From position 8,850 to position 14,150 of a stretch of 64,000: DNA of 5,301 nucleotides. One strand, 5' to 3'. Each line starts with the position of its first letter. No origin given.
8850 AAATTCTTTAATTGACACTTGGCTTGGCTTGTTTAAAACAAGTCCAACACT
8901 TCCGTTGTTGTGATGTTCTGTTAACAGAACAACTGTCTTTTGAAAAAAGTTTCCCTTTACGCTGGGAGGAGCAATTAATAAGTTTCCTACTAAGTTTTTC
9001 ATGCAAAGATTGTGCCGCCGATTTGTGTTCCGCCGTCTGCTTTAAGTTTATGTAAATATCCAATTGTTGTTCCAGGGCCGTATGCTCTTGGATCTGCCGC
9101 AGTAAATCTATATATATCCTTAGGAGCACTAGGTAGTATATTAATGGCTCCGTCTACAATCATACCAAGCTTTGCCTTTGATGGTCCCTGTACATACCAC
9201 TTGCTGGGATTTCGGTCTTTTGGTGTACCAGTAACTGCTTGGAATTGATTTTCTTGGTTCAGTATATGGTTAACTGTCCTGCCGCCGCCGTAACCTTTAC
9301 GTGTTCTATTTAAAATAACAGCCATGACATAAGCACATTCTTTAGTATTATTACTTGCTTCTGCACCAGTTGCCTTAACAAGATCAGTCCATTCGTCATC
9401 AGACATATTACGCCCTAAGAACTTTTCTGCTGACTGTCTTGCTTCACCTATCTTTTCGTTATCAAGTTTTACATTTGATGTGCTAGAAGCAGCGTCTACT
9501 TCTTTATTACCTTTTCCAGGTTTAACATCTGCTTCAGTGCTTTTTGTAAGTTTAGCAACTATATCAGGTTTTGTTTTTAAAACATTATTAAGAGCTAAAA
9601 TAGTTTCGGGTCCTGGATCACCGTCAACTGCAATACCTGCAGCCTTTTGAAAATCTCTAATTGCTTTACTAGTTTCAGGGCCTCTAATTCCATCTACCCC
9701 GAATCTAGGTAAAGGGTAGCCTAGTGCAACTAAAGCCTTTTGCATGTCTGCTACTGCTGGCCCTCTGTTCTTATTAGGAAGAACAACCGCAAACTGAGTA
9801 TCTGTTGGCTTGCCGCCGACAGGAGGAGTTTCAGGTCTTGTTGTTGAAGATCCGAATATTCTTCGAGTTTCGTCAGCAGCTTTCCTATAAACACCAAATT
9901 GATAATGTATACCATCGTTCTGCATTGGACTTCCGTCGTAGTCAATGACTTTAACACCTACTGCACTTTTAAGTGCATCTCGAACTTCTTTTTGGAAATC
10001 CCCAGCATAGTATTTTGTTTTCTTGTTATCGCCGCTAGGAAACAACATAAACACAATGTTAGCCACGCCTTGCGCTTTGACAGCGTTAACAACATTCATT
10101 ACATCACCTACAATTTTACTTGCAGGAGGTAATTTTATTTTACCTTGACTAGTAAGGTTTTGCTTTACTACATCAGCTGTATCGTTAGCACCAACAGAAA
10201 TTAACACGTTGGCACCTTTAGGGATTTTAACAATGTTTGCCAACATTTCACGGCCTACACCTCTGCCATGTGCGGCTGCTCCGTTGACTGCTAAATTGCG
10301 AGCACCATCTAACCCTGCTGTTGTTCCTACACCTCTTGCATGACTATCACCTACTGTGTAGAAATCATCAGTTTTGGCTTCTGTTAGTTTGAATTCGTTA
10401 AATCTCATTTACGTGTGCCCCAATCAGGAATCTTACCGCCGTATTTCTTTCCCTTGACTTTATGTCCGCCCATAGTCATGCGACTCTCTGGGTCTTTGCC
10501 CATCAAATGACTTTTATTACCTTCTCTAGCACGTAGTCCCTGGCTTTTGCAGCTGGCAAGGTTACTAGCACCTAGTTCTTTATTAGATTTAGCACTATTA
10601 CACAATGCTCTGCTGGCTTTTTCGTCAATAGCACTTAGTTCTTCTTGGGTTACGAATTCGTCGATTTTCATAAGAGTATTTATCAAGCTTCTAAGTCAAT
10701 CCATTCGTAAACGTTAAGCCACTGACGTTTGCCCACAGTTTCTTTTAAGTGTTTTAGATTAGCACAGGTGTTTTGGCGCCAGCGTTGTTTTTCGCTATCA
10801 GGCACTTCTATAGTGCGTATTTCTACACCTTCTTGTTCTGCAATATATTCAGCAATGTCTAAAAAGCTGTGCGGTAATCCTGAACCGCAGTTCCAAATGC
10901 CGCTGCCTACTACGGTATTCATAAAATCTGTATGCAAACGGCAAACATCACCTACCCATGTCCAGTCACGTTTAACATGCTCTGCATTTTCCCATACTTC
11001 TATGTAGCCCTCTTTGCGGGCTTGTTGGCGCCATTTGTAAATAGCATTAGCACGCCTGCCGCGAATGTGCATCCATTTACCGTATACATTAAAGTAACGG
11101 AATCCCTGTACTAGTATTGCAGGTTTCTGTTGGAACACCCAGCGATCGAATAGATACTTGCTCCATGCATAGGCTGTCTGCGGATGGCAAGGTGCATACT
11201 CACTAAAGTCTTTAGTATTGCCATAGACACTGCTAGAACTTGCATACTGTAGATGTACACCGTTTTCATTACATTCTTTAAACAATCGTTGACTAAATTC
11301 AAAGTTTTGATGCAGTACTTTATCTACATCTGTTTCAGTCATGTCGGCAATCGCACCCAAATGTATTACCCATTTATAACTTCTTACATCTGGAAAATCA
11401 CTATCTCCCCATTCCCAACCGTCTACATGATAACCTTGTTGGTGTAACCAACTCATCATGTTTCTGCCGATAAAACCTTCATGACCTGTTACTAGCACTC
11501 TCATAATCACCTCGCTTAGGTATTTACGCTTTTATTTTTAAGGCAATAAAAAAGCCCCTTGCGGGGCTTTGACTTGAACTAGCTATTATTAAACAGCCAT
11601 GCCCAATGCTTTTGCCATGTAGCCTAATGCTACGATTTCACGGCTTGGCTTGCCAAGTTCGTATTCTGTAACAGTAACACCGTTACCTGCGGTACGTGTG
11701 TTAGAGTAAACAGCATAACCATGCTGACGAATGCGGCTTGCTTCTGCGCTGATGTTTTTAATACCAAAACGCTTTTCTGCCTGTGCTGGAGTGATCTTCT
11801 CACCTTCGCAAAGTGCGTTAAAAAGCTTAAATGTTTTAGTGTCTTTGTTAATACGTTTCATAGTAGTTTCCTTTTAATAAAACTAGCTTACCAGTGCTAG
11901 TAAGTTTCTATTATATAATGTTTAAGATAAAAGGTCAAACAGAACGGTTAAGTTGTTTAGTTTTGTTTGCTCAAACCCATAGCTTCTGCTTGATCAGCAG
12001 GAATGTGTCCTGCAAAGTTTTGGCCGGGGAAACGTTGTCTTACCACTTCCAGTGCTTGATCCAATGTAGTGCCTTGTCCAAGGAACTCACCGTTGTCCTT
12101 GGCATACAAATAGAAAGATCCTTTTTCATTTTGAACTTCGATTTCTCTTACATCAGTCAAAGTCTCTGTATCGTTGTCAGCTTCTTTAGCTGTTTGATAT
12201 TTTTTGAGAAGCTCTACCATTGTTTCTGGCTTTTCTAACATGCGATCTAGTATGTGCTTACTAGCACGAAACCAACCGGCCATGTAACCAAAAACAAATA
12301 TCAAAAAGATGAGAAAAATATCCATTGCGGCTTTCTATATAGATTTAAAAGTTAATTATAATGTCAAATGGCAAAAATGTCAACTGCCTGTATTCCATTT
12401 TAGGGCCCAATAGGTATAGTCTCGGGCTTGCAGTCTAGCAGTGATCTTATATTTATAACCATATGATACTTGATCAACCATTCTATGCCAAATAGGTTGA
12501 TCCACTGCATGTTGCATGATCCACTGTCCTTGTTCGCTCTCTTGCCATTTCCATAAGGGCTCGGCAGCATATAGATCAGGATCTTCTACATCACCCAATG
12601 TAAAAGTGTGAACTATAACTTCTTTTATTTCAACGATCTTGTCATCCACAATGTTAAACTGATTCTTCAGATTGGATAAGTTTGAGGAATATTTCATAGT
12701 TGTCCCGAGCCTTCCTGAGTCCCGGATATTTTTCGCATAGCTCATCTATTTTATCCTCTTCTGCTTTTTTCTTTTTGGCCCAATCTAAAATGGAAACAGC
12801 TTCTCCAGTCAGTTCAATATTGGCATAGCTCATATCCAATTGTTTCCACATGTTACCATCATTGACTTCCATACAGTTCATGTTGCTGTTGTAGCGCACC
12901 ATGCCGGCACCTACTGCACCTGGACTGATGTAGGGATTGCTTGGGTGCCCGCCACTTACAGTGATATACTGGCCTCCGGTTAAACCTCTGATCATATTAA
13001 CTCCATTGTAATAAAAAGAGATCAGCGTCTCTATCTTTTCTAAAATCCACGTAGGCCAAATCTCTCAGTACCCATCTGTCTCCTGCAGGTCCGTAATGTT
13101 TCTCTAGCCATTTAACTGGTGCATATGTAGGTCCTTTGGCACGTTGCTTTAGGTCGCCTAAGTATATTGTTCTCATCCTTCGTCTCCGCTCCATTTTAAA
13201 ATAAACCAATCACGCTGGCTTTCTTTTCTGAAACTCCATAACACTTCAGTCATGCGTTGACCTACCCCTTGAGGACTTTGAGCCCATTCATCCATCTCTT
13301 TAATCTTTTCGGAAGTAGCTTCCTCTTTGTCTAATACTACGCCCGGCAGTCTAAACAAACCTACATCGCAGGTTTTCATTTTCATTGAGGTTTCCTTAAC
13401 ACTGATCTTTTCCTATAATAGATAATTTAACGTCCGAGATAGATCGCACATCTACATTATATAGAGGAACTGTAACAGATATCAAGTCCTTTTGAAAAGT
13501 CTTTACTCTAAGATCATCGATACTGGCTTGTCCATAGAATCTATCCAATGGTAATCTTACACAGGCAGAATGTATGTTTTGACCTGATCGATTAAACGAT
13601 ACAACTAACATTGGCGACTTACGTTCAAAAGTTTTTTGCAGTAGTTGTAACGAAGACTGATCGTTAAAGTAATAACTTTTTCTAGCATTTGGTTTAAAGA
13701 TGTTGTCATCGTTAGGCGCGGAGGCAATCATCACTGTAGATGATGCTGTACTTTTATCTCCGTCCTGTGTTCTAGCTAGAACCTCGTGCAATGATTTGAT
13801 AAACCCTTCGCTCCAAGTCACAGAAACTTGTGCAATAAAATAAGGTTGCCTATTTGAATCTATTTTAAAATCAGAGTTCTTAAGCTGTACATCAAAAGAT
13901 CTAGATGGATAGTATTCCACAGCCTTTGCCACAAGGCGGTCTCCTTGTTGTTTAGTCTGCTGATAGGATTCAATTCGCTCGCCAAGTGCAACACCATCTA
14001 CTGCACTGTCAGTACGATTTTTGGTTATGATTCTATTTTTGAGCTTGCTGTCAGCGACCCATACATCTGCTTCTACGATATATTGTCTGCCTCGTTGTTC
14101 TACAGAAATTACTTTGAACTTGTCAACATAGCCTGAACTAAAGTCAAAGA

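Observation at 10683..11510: Phage-encoded ADP-heptose pathway enzymes (HldD-like epimerase here, HldE-domain-II-like nucleotidyltransferase-cupin fusion at 62099..62854)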

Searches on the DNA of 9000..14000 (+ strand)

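Call 7: search_dna_similar(query=window:9000-14000:+, collection=phages, mode=near, max_rows=20)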
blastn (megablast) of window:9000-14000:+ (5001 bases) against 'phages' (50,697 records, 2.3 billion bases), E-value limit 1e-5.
No match.

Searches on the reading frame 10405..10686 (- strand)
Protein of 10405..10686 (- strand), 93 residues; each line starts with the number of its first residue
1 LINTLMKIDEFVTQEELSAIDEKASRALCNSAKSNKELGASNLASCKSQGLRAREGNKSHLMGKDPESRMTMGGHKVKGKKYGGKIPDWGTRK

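Call 39: search_protein_families(library=pfam, proteins=[window:10405-10686:-], max_evalue=0.01)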
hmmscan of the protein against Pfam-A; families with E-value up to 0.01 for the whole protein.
window:10405-10686:- (93 aa): 0 families
